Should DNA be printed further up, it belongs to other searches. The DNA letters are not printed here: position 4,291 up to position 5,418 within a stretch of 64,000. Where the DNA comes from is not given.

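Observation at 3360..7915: Membrane signalling/protease cluster (HAMP protein, clan-CD caspase-like protein, M50B-like intramembrane HExxH protein) immediately upstream of a GAF-adenylate cyclase and GIY-YIG gene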

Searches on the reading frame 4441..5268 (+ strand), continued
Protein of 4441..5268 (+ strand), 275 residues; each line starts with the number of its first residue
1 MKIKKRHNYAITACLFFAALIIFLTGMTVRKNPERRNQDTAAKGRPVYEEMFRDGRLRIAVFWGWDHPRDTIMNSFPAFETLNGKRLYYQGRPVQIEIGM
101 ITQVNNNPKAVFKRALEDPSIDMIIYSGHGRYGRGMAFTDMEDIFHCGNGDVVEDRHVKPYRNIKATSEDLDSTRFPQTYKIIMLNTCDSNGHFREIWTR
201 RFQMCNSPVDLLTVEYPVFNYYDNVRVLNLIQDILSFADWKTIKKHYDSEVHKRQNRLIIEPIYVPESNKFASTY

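Call 26: list_cluster_members(proteins=[P0090, P0095, P0096, P0101, P0089, P0098, P0093, P0104])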
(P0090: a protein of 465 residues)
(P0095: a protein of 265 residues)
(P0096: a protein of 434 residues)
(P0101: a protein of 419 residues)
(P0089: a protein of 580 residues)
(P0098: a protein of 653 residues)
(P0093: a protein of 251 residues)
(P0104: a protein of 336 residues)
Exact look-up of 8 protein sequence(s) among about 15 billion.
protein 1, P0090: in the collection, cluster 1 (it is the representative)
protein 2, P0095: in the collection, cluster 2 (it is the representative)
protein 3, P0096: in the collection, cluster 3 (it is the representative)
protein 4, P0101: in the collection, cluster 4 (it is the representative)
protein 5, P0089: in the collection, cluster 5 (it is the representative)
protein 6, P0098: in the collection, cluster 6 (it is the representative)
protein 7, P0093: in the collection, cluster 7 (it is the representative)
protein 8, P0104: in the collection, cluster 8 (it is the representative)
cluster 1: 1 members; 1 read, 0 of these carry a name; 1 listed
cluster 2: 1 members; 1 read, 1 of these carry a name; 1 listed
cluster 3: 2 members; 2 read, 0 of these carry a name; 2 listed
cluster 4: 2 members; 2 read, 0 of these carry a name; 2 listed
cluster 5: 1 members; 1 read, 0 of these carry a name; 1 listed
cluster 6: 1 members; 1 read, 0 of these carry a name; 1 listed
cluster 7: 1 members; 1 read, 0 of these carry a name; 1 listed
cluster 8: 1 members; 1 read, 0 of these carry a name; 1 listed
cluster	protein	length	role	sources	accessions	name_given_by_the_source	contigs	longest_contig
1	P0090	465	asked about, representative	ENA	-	-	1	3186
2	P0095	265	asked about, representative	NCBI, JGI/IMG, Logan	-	hypothetical protein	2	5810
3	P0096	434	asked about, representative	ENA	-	-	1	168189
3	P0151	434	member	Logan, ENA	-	-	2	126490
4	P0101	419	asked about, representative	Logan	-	-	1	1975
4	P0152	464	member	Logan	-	-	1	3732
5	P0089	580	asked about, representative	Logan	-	-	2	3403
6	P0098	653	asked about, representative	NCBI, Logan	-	-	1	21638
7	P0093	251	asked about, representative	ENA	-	-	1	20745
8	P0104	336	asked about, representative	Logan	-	-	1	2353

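Call 27: find_related_loci(query=A1, collection=genome_contigs, flank=10000)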
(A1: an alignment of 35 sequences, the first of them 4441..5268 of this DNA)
Query A1 (275 aa) in genome_contigs; peptide patterns used: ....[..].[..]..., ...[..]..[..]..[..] (x = any residue, [..] = any of these).
150 stretches matched a pattern; 81 encode a relative of the query (tblastn E <= 1e-3); the best 80 are kept; 74 distinct loci.
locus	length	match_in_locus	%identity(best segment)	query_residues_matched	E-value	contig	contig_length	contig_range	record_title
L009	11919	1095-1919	92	1-275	2e-180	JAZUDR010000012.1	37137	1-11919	MAG: Candidatus Avigastranaerophilus sp. isolate T1900045308_TH20190078.MAGScoT_cleanbin_000020 SGB_6197_k141_945615, wh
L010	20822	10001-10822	79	1-274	4e-158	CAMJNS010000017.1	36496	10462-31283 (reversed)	MAG: uncultured bacterium isolate SRR12081303_bin.101_metaWRAP_v1.3_MAG genome assembly, contig: ERZ12289767.1555, whole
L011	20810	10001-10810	81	5-274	2e-155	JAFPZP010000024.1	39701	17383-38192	MAG: Candidatus Riflebacteria bacterium isolate RGIG1619 Goat_Abomasum.Co__c492515, whole genome shotgun sequence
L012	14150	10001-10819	79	1-273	2e-152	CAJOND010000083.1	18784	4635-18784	Candidatus Riflebacteria bacterium isolate Reindeer_2_mag_167 genome assembly, contig: scaffold_4293, whole genome shotg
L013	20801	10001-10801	79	5-272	7e-150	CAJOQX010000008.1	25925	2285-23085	Candidatus Riflebacteria bacterium isolate Rumen_Coassembly_mag_344 genome assembly, contig: k87_302961, whole genome sh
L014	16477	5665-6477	67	3-272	2e-132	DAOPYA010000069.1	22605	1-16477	MAG TPA_asm: Candidatus Rifleibacterium sp. isolate AMR_MDS_1326 NODE_2313_length_22605_cov_6.078359, whole genome shotg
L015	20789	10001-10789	68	11-273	1e-131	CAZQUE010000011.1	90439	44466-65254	MAG TPA_asm: uncultured bacterium isolate SRP304446_co1_153 genome assembly, contig: NODE_134_length_90439_cov_12.225327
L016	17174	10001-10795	69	3-266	1e-131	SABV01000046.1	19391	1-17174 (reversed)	MAG: Erysipelotrichia bacterium isolate INTA.CYC.134 contig-100_2257, whole genome shotgun sequence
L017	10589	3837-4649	66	3-272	5e-131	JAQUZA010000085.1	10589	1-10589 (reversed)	MAG: Candidatus Riflebacteria bacterium isolate STD2_25 NODE_24642_length_10589_cov_3.163449_Sandtown_D2, whole genome s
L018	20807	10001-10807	66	3-273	2e-129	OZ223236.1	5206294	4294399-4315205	MAG: Candidatus Ozemobacteraceae bacterium isolate 4ee0fdf2-fbb4-4151-bfa0-813162405533 genome assembly, chromosome: 2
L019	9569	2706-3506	66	6-272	7e-128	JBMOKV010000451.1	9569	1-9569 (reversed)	MAG: Candidatus Rifleibacteriota bacterium isolate Betzabe_MAG007 MAG007_451, whole genome shotgun sequence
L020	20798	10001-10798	67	8-272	1e-127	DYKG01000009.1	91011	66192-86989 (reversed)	MAG TPA_asm: Candidatus Methylomirabilis sp. isolate SulCav_AS07-7_4_47_145 SulCav_AS07_7_163_length_91011_cov_80_605688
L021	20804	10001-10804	65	3-269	8e-127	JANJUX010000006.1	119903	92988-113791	MAG: Candidatus Riflebacteria bacterium isolate RXS2_metabat.bin.35 RXS2_k141_43193, whole genome shotgun sequence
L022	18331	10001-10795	68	9-272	2e-126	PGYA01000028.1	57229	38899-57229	MAG: Candidatus Riflebacteria bacterium HGW-Riflebacteria-2 bjp_ig2102_scaffold_431, whole genome shotgun sequence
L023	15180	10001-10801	65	5-272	3e-125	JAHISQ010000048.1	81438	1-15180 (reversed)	MAG: Candidatus Riflebacteria bacterium isolate MM_PC_MetaG.mb.182 MM_PC_MetaG.mb.182_k141_491659, whole genome shotgun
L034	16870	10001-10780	61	22-273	1e-113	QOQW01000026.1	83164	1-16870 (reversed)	MAG: Candidatus Ozemobacter sibiricus isolate BY5 NODE_258, whole genome shotgun sequence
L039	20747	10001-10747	62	25-273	7e-112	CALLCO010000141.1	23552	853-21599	MAG: Candidatus Ozemobacteraceae bacterium isolate N1_Bin_METABAT__69_1 genome assembly, contig: c_000000987263, whole g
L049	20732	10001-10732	58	31-274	4e-103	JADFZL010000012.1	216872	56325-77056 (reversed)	MAG: Candidatus Riflebacteria bacterium isolate nHGRbin4 nHGR_bin4_NODE_12_length_216872_cov_23.478156, whole genome sho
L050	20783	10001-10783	54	3-263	2e-101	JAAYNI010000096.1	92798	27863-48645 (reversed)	MAG: Candidatus Riflebacteria bacterium isolate AS21ysBPME_135 258482_AS21, whole genome shotgun sequence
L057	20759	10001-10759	24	39-262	8e-11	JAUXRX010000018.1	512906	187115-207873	MAG: Archangium sp. isolate C12_metabat.bin.17_sub C12_k141_472422, whole genome shotgun sequence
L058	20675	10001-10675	24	46-234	2e-10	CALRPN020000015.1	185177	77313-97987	MAG: Archangium gephyra isolate JJ-KV9-13-1-m1-bin299 genome assembly, contig: JJ-KV9-13-C16, whole genome shotgun seque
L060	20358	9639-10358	23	34-236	5e-9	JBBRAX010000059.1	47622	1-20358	MAG: Myxococcales bacterium isolate Co_metawrap_2316 Cmw_2316_k141_2179278_length_47622_cov_30.9949, whole genome shotgu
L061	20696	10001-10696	24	48-236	4e-8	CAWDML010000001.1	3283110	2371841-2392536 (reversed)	MAG: uncultured delta proteobacterium isolate MFD04944.bin.2.99 genome assembly, contig: contig_11175, whole genome shot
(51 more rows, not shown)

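Call 43: search_protein_families(library=pfam, proteins=[L006:9849-15371:+, L006:4473-4850:+, L002:11006-11770:+, L050:10822-11106:+], max_evalue=0.01)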
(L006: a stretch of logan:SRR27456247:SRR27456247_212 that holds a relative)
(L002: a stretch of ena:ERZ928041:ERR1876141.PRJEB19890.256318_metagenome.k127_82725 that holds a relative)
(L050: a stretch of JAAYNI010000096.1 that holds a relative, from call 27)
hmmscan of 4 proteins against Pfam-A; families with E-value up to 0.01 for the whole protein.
L006:9849-15371:+ (1840 aa): 0 families

L006:4473-4850:+ (125 aa): 0 families

L002:11006-11770:+ (254 aa): 0 families

L050:10822-11106:+ (94 aa): 1 family
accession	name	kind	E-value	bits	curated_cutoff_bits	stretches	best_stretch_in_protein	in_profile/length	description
PF01541.30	GIY-YIG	-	8.8e-21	74.4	22.6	1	12-84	2-77/78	GIY-YIG catalytic domain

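Call 56: search_protein_families(library=ncbifam, proteins=[P0090, P0095, P0096, L057:9287-10804:+], max_evalue=1)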
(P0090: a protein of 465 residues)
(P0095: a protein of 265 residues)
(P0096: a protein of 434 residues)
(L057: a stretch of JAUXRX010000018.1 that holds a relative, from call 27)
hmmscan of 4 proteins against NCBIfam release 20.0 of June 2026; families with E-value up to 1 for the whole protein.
P0090 (465 aa): 18 families
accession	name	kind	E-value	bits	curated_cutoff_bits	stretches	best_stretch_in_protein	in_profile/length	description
TIGR02869.1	spore_SleB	equivalog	6.6e-10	39.2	236.5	1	131-204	4-76/201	spore cortex-lytic enzyme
TIGR02899.1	spore_safA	subfamily_domain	2.6e-09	36.9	67.85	1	22-64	1-43/44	SafA/ExsA family spore coat assembly protein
NF052398.1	Agg_Promo_Fact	equivalog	3.6e-08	33.8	170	1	11-104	22-112/202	aggregation-promoting factor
NF050804.1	CellDivDipMCaul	equivalog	1.6e-07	30.6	900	1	18-120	359-462/634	cell division endopeptidase DipM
NF052336.1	PdgHdaseHSB100310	equivalog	1.1e-06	28.3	500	1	132-242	183-292/316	peptidoglycan hydrolase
NF041208.1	celldiv_DipM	equivalog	1.9e-06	27.4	740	1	13-104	179-270/419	cell division endopeptidase DipM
NF047755.1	LIC_10271_M23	exception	3.8e-06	26.8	180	1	13-96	20-98/207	LIC_10271 family cell wall hydrolase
NF008050.0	PRK10783.1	equivalog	1.7e-05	23.4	508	1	12-74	338-398/457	murein transglycosylase D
TIGR03979.1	His_Ser_Rich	equivalog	5.1e-05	23.3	121.65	1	75-196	89-186/190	His-Xaa-Ser repeat protein HxsA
NF052377.1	lmo1851_S41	exception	7.1e-05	21.7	725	1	132-196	382-445/468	lmo1851 family serine protease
NF052335.1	PdgHdaseHSB129560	equivalog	0.00012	21.5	500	1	132-219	198-284/330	peptidoglycan hydrolase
NF042931.1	SAG1386_EF1546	equivalog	0.00046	20.3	80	1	11-58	103-152/158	SAG1386/EF1546 family surface-associated protein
NF040883.1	amid_act_ActS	equivalog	0.002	17.4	375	1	13-96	29-110/242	amidase activator ActS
NF038080.1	PG_bind_siph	domain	0.0049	17.1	55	1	130-181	3-56/76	peptidoglycan-binding protein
TIGR02624.1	rhamnu_1P_ald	equivalog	0.022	14.1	400.95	1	297-335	184-222/270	rhamnulose-1-phosphate aldolase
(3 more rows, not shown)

P0095 (265 aa): 1 family
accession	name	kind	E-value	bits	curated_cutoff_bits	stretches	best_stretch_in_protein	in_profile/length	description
TIGR02624.1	rhamnu_1P_ald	equivalog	0.086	12.1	400.95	1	94-135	181-222/270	rhamnulose-1-phosphate aldolase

P0096 (434 aa): 6 families
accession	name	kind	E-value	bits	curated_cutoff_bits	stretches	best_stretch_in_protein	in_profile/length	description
TIGR02869.1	spore_SleB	equivalog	1.7e-09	37.8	236.5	1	101-181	5-83/201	spore cortex-lytic enzyme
NF052335.1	PdgHdaseHSB129560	equivalog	2.9e-05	23.5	500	1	106-179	203-274/330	peptidoglycan hydrolase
NF052377.1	lmo1851_S41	exception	0.00018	20.3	725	1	101-175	382-455/468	lmo1851 family serine protease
NF052336.1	PdgHdaseHSB100310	equivalog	0.00051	19.5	500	1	106-166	188-246/316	peptidoglycan hydrolase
TIGR03979.1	His_Ser_Rich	equivalog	0.0011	19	121.65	1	109-166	131-186/190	His-Xaa-Ser repeat protein HxsA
NF038080.1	PG_bind_siph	domain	0.012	15.9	55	1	99-150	3-55/76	peptidoglycan-binding protein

L057:9287-10804:+ (505 aa): 7 families
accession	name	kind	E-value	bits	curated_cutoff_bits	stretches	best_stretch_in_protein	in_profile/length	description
TIGR02869.1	spore_SleB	equivalog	2.3e-19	70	236.5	2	171-243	4-73/201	spore cortex-lytic enzyme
TIGR03979.1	His_Ser_Rich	equivalog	6.1e-11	42.6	121.65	2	19-138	89-186/190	His-Xaa-Ser repeat protein HxsA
NF052336.1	PdgHdaseHSB100310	equivalog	1.7e-09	37.5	500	2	76-137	186-245/316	peptidoglycan hydrolase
NF052335.1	PdgHdaseHSB129560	equivalog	8.3e-08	31.9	500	2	74-138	199-261/330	peptidoglycan hydrolase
NF052377.1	lmo1851_S41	exception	9.6e-06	24.5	725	2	71-138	380-445/468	lmo1851 family serine protease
TIGR02624.1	rhamnu_1P_ald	equivalog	0.0052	16.1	400.95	1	342-384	180-222/270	rhamnulose-1-phosphate aldolase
NF002963.0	PRK03634.1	equivalog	0.074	12.1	170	1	341-383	181-223/274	rhamnulose-1-phosphate aldolase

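Call 57: search_solved_structures(query=A1, max_evalue=10, show_alignments=2)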
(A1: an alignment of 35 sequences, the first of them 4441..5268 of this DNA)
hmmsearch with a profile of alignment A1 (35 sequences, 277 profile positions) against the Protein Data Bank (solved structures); distinct sequences matched with E-value up to 10: 1.
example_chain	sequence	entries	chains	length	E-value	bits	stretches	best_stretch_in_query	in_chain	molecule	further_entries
9nvt_A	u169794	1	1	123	1.2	11.1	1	78-100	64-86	Ankyrin repeat domain-containing protein 27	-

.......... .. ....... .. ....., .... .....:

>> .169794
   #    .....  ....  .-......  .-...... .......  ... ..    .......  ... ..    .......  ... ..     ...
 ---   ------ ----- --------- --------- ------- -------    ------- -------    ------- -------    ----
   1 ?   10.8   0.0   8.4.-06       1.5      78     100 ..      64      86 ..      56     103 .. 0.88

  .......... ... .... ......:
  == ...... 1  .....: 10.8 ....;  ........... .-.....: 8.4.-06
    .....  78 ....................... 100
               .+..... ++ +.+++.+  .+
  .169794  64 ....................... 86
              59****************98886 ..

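Call 64: search_solved_structures(query=window:4441-5268:+, max_evalue=0.1, show_alignments=1)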
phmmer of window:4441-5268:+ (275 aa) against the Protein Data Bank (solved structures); distinct sequences matched with E-value up to 0.1: 1.
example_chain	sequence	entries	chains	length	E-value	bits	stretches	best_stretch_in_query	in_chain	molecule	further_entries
3sgg_A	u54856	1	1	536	0.039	16.2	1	103-230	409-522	Hypothetical hydrolase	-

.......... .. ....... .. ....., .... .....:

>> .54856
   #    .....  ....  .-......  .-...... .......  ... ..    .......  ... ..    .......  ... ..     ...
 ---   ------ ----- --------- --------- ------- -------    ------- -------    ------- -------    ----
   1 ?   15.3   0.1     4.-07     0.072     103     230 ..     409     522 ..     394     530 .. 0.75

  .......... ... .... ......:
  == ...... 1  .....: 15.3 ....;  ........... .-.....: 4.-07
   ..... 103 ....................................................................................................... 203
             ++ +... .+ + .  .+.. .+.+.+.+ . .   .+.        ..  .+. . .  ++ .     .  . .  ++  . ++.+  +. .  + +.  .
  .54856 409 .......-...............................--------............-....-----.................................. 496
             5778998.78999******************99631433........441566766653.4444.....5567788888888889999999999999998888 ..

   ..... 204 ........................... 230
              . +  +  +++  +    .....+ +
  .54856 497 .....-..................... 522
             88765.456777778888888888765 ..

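Call 66: fold_search(model_id=the predicted structure, library=pdb)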
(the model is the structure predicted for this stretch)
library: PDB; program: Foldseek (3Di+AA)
matches with E <= 10: 1462; with E <= 0.001: 6
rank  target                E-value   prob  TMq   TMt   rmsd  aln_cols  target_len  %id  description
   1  7qp1_A                9.3e-05  1.00  0.38  0.40  11.6       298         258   13  Crystal structure of metacaspase from candida glabrata with calcium (released 2023-01-11)
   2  4f6o                  1.8e-04  0.99  0.38  0.39  12.2       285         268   10  Crystal structure of the yeast metacaspase Yca1 (released 2012-07-11)
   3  7wr1_A                3.6e-04  0.99  0.36  0.40   8.3       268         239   10  P32 of caspase-4 C258A mutant in complex with OspC3 C-terminal ankyrin-repeat domain (released 2023-01-25)
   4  3e4c_A                5.1e-04  0.96  0.34  0.34  10.2       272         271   10  Procaspase-1 zymogen domain crystal structure (released 2008-12-30)
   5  5v6u_A                7.0e-04  0.99  0.33  0.41   7.5       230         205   10  Crystal structure of human caspase-7 soaked with allosteric inhibitor 2-[(2-acetylphenyl)sulfanyl]benzoic acid (released 2017-10-18)
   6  6ns7_B                8.4e-04  0.99  0.38  0.42   8.2       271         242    7  Crystal structure of murine caspase-11 (released 2020-07-29)
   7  7wr6_A                1.0e-03  0.91  0.32  0.35   8.7       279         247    9  Crystal structure of ADP-riboxanated caspase-4 in complex with Af1521 (released 2023-01-25)
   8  7wr4_C                1.1e-03  0.97  0.37  0.40  11.5       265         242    8  Crystal structure of OspC3-calmodulin-caspase-4 complex (released 2023-01-25)
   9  7wr1_B                1.3e-03  0.95  0.35  0.39   8.4       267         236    9  P32 of caspase-4 C258A mutant in complex with OspC3 C-terminal ankyrin-repeat domain (released 2023-01-25)
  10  8wra                  1.4e-03  0.96  0.33  0.36   9.5       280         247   10  The Crystal Structure of CASP1 from Biortus (released 2023-11-15)
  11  7zoq_A                1.4e-03  0.99  0.38  0.15   9.9       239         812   11  Cryo-EM structure of a CRISPR effector in complex with a caspase regulator (released 2022-11-30)
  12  6ns7_A                1.5e-03  0.97  0.36  0.39   9.1       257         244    8  Crystal structure of murine caspase-11 (released 2020-07-29)
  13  3e4c_B                1.8e-03  0.96  0.36  0.36   9.9       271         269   10  Procaspase-1 zymogen domain crystal structure (released 2008-12-30)
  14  6kmt_D                2.2e-03  0.93  0.34  0.38   8.9       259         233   10  P32 of caspase-11 mutant C254A (released 2020-03-11)
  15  1m72_A                2.4e-03  0.91  0.35  0.38  12.1       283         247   12  Crystal Structure of Caspase-1 from Spodoptera frugiperda (released 2004-01-20)
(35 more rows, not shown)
